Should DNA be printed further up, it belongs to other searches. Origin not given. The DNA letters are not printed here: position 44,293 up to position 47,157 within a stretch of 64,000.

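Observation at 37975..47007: Two independent GT2-catalytic-domain / polytopic-membrane-domain fusion genes (726 aa and 854 aa)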

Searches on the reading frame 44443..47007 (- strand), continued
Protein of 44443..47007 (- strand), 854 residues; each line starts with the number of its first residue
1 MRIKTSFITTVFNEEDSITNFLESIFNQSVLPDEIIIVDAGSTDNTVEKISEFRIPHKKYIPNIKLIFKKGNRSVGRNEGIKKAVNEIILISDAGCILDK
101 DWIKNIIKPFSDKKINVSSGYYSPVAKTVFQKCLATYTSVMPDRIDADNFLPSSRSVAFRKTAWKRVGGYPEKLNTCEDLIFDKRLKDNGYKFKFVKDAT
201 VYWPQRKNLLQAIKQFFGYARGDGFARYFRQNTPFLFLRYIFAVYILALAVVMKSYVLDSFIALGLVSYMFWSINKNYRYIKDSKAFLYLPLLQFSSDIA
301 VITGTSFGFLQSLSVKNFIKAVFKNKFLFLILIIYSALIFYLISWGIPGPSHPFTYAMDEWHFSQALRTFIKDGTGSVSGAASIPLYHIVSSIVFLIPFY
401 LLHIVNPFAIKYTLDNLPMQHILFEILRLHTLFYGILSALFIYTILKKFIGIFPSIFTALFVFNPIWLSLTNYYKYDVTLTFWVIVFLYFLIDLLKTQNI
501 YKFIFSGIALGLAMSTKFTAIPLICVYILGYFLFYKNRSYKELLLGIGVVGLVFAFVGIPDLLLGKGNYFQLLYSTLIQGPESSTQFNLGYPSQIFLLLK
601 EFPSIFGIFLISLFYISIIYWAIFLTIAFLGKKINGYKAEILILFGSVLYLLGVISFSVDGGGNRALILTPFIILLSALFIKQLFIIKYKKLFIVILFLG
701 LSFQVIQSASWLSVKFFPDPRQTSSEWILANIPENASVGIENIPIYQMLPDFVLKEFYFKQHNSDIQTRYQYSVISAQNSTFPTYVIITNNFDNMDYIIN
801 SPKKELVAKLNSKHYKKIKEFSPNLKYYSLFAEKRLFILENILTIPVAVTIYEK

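Call 31: fold_search(model_id=the predicted structure, library=pdb)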
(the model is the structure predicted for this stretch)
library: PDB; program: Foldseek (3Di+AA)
matches with E <= 10: 646; with E <= 0.001: 305
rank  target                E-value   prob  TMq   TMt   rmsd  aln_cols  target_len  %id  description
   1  6yv7_B                1.7e-09  1.00  0.27  0.62   5.7       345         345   17  Mannosyltransferase PcManGT from Pyrobaculum calidifontis (released 2020-07-22)
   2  8bz7_E                2.7e-09  1.00  0.20  0.28  12.4       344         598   17  Crystal structure of the L. monocytogenes RmlT in complex with TDP-rhamnose (released 2023-12-27)
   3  8bz7_B                3.3e-09  1.00  0.21  0.29  11.9       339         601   17  Crystal structure of the L. monocytogenes RmlT in complex with TDP-rhamnose (released 2023-12-27)
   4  6p61_B                4.5e-09  1.00  0.20  0.82   3.5       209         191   23  Structure of a Glycosyltransferase from Leptospira borgpetersenii serovar Hardjo-bovis (strain JB197) (released 2019-07-10)
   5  9omk_B                4.5e-09  1.00  0.20  0.61   8.6       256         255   15  WrtF fucosyltransferase - trisaccharide acceptor (released 2025-10-29)
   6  8bz7_A                4.5e-09  1.00  0.20  0.28  12.7       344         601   17  Crystal structure of the L. monocytogenes RmlT in complex with TDP-rhamnose (released 2023-12-27)
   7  9gzk_C                5.0e-09  1.00  0.21  0.29  11.4       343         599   17  Crystal structure of the L. monocytogenes RmlT in complex with 4-RboP-(CH2)6NH2 (released 2024-12-18)
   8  9gzk_E                5.4e-09  1.00  0.21  0.29  11.9       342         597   17  Crystal structure of the L. monocytogenes RmlT in complex with 4-RboP-(CH2)6NH2 (released 2024-12-18)
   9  8bz4_A                5.4e-09  1.00  0.21  0.29  12.4       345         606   17  Crystal structure of the apo form of the L. monocytogenes RmlT (released 2023-12-27)
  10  5tzi                  5.7e-09  1.00  0.20  0.47  13.8       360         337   17  Crystal structure of S. aureus TarS 1-349 (released 2017-01-04)
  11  8bz7_C                5.7e-09  1.00  0.21  0.29  11.9       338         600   17  Crystal structure of the L. monocytogenes RmlT in complex with TDP-rhamnose (released 2023-12-27)
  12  8bz6_B                6.2e-09  1.00  0.21  0.29  12.0       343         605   17  Crystal structure of the L. monocytogenes RmlT in complex with UDP-glucose (released 2023-12-27)
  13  6p61_C                7.0e-09  1.00  0.20  0.81   3.5       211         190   23  Structure of a Glycosyltransferase from Leptospira borgpetersenii serovar Hardjo-bovis (strain JB197) (released 2019-07-10)
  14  9omh_A                8.0e-09  1.00  0.20  0.58  11.3       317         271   14  WrtF fucosyltransferase - Apo (released 2025-10-29)
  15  6h1j_A                8.0e-09  1.00  0.19  0.50  12.3       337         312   18  TarP native (released 2018-09-26)
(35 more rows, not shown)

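Call 33: search_solved_structures(query=A2, max_evalue=0.01)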
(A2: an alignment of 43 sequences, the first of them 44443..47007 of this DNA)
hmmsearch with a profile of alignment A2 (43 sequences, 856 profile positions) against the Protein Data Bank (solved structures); distinct sequences matched with E-value up to 0.01: 36.
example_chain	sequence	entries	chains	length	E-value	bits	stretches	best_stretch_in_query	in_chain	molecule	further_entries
5tze_C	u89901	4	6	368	5.5e-13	50.9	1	1-116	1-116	Glycosyl transferase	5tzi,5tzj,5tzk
5tz8_A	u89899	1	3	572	1.1e-12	49.9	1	1-116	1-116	Glycosyl transferase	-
6h1j_A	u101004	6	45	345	5.4e-10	41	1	2-184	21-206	Probable ss-1,3-N-acetylglucosaminyltransferase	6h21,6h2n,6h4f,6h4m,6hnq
8bz4_A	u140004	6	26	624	7.8e-10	40.5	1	1-118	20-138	Glycosyltransferase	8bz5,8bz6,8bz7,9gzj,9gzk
8bz8_A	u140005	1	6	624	7.8e-10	40.5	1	1-118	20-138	Glycosyltransferase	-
2z87_A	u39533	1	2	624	2.3e-09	38.9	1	4-184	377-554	Chondroitin synthase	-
2z86_A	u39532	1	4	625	2.3e-09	38.9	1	4-184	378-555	Chondroitin synthase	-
5hea_A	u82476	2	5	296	2.8e-09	38.7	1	3-117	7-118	Putative glycosyltransferase (GalT1)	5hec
8vh7_A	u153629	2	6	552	3.4e-09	38.4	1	3-108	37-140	Heparosan synthase B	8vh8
8viw_A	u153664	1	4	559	3.5e-09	38.3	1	3-108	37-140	Heparosan synthase B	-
6p61_A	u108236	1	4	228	1.4e-08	36.3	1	3-121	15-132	Glycosyltransferase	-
6yv7_B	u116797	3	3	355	1.7e-08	36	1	2-171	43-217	Glycosyl transferase, family 2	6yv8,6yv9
6yv7_A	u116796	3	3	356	1.7e-08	36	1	2-171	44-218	Glycosyl transferase, family 2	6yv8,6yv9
9omj_A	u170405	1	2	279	1.1e-07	33.4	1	3-118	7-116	Glycosyltransferase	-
9omm_A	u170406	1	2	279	1.1e-07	33.4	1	3-118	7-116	Glycosyltransferase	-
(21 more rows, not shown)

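Call 55: search_protein_representatives(protein=window:44443-47007:-)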
Query: 854 residues. Proteins with E-value up to 0.001 (for the whole library): 24807; up to 1e-10: 3577; up to 1e-30: 885. The best 150 are listed.
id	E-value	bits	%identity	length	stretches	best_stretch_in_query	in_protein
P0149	0.0e+00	1025.1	56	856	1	2-854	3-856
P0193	8.4e-221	752.0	45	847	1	4-854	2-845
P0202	6.2e-216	735.9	47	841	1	6-828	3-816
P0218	6.9e-212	722.5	44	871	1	3-854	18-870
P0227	6.2e-210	716.0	44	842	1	2-853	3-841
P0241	1.6e-205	701.4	42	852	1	3-845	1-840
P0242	5.2e-195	666.6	41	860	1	4-853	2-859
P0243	1.3e-194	665.4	41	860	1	2-853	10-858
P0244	1.3e-193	662.1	42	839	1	4-851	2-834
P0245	8.1e-191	652.8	41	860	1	4-854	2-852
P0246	9.9e-191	652.5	41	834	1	4-854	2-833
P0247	5.9e-189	646.6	42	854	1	4-854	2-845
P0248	8.3e-189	646.1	41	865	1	4-854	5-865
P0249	8.1e-188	642.8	40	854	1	5-853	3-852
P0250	3.7e-187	640.7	44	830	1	3-828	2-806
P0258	8.9e-133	460.8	39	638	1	216-854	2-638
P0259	1.7e-129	449.9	43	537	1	326-854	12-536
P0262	1.3e-116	407.3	58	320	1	5-314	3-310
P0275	7.8e-102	358.4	53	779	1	10-323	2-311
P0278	6.2e-99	348.8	52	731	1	2-332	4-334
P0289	5.5e-93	329.2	35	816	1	307-843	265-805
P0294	1.7e-87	311.0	48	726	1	4-312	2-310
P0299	5.7e-86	306.0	48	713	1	4-323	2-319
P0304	4.5e-83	296.3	46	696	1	4-316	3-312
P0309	4.4e-81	289.8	49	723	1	6-334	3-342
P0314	6.7e-80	285.9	41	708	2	9-326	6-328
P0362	3.5e-61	224.0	42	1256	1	4-311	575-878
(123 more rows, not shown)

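Call 56: find_encoding_contigs(protein=P0262, flank=6000, max_places=3)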
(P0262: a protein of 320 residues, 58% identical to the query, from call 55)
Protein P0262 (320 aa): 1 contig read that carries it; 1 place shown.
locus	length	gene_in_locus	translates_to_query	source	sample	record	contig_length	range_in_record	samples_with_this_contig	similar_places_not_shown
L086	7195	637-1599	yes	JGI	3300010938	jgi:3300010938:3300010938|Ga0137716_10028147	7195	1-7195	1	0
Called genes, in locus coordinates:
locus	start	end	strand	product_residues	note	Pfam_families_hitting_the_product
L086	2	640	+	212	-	?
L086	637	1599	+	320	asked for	PF00535:Glycos_transf_2, PF13641:Glyco_tranf_2_3, PF13632:Glyco_trans_2_3 (weak)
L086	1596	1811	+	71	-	PF01041:DegT_DnrJ_EryC1 (weak)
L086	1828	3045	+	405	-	PF01943:Polysacc_synt, PF13440:Polysacc_synt_3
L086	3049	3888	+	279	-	PF03848:TehB, PF02353:CMAS, PF01209:Ubie_methyltran (weak), PF13489:Methyltransf_23, PF08241:Methyltransf_11, PF08242:Methyltransf_12, PF13649:Methyltransf_25, PF13847:Methyltransf_31, +4 more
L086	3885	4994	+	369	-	PF13439:Glyco_transf_4, PF13524:Glyco_trans_1_2, PF13692:Glyco_trans_1_4, PF20706:GT4-conflict, PF00534:Glycos_transf_1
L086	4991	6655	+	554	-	-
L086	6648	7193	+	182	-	?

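Call 57: find_encoding_contigs(protein=P0259, flank=6000, max_places=3)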
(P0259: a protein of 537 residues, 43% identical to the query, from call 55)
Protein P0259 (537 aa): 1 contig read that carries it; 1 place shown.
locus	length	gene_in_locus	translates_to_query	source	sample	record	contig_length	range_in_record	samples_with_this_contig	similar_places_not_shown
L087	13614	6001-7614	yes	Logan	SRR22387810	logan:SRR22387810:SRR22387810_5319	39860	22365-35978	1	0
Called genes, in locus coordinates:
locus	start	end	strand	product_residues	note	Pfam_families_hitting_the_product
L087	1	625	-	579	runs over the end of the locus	PF10131:PTPS_related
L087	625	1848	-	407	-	PF00155:Aminotran_1_2, PF01041:DegT_DnrJ_EryC1, PF01053:Cys_Met_Meta_PP, PF01212:Beta_elim_lyase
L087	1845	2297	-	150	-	PF00908:dTDP_sugar_isom, PF05523:FdtA (weak), PF14667:Polysacc_synt_C (weak)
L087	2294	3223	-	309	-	PF01073:3Beta_HSD, PF01370:Epimerase, PF02719:Polysacc_synt_2, PF04321:RmlD_sub_bind, PF07993:NAD_binding_4 (faint), PF16363:GDP_Man_Dehyd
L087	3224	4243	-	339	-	PF01073:3Beta_HSD, PF01370:Epimerase, PF02719:Polysacc_synt_2 (weak), PF04321:RmlD_sub_bind, PF05368:NmrA, PF13460:NAD_binding_10, PF16363:GDP_Man_Dehyd, PF07993:NAD_binding_4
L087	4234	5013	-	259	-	PF00483:NTP_transferase, PF12804:NTP_transf_3 (weak)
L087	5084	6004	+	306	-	PF00535:Glycos_transf_2, PF10111:Glyco_tranf_2_2 (weak), PF13641:Glyco_tranf_2_3, PF13506:Glyco_transf_21 (weak)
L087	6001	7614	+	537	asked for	PF13231:PMT_2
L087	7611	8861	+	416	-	PF01943:Polysacc_synt, PF13440:Polysacc_synt_3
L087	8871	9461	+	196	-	PF13489:Methyltransf_23 (weak), PF08241:Methyltransf_11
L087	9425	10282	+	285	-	PF13506:Glyco_transf_21, PF13641:Glyco_tranf_2_3, PF00535:Glycos_transf_2, PF10111:Glyco_tranf_2_2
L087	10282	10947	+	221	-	PF13489:Methyltransf_23, PF02353:CMAS (weak), PF07021:MetW, PF08003:Methyltransf_9 (weak), PF08241:Methyltransf_11, PF08242:Methyltransf_12, PF13649:Methyltransf_25, PF13847:Methyltransf_31, +1 more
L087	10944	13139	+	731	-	PF00535:Glycos_transf_2, PF13641:Glyco_tranf_2_3, PF13231:PMT_2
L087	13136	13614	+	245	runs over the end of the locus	PF00535:Glycos_transf_2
